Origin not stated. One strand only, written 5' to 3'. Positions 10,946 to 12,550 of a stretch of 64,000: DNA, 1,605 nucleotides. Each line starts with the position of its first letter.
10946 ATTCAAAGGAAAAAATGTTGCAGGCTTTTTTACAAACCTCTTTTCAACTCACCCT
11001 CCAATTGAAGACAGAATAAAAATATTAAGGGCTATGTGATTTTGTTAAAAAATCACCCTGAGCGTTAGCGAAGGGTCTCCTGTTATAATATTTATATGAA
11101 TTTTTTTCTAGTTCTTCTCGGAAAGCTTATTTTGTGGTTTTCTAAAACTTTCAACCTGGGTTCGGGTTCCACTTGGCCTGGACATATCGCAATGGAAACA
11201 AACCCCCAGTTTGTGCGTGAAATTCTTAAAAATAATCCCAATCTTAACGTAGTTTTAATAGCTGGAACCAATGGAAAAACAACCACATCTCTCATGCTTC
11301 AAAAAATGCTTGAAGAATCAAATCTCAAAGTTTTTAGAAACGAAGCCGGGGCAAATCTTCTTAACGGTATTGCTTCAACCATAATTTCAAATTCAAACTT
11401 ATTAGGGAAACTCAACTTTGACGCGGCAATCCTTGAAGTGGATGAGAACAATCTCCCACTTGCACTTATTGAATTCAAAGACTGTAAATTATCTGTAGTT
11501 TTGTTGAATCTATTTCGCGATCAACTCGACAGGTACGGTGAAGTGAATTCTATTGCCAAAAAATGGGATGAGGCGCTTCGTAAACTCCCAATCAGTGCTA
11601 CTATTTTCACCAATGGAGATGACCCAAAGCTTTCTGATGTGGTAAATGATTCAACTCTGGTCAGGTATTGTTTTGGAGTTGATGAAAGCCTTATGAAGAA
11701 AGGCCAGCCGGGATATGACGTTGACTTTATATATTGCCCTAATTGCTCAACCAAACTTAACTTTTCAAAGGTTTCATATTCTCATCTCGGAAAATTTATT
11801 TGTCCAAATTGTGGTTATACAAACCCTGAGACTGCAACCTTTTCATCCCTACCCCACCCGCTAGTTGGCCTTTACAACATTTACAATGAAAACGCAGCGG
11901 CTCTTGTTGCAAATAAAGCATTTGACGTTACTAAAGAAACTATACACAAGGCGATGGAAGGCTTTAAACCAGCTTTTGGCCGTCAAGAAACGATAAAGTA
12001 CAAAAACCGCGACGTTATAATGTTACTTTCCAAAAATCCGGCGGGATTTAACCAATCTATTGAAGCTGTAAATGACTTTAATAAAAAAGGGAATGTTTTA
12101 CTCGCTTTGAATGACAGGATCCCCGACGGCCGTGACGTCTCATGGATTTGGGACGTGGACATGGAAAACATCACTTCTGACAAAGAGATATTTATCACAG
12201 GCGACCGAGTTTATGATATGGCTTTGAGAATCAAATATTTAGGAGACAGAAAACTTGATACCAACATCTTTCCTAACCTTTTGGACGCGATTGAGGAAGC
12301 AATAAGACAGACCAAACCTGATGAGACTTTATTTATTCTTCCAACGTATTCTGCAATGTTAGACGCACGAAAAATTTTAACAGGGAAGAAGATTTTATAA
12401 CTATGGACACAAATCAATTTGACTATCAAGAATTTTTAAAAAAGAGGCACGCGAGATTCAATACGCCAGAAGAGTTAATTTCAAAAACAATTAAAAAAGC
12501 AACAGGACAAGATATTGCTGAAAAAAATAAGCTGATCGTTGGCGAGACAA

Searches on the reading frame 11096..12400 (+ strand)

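Call 35: search_protein_families(library=pfam, proteins=[window:11096-12400:+], max_evalue=0.001)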
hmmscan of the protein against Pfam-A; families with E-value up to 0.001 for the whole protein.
window:11096-12400:+ (434 aa): 3 families
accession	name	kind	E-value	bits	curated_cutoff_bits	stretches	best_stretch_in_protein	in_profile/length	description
PF08353.15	MurT_C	-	1.6e-32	112.2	25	1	311-421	1-110/110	MurT ligase C-terminal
PF08245.18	Mur_ligase_M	-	7.5e-12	46.1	24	1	55-270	1-198/200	Mur ligase middle domain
PF13240.11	Zn_Ribbon_1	-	0.00019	21.6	25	0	236-249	2-15/23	zinc-ribbon domain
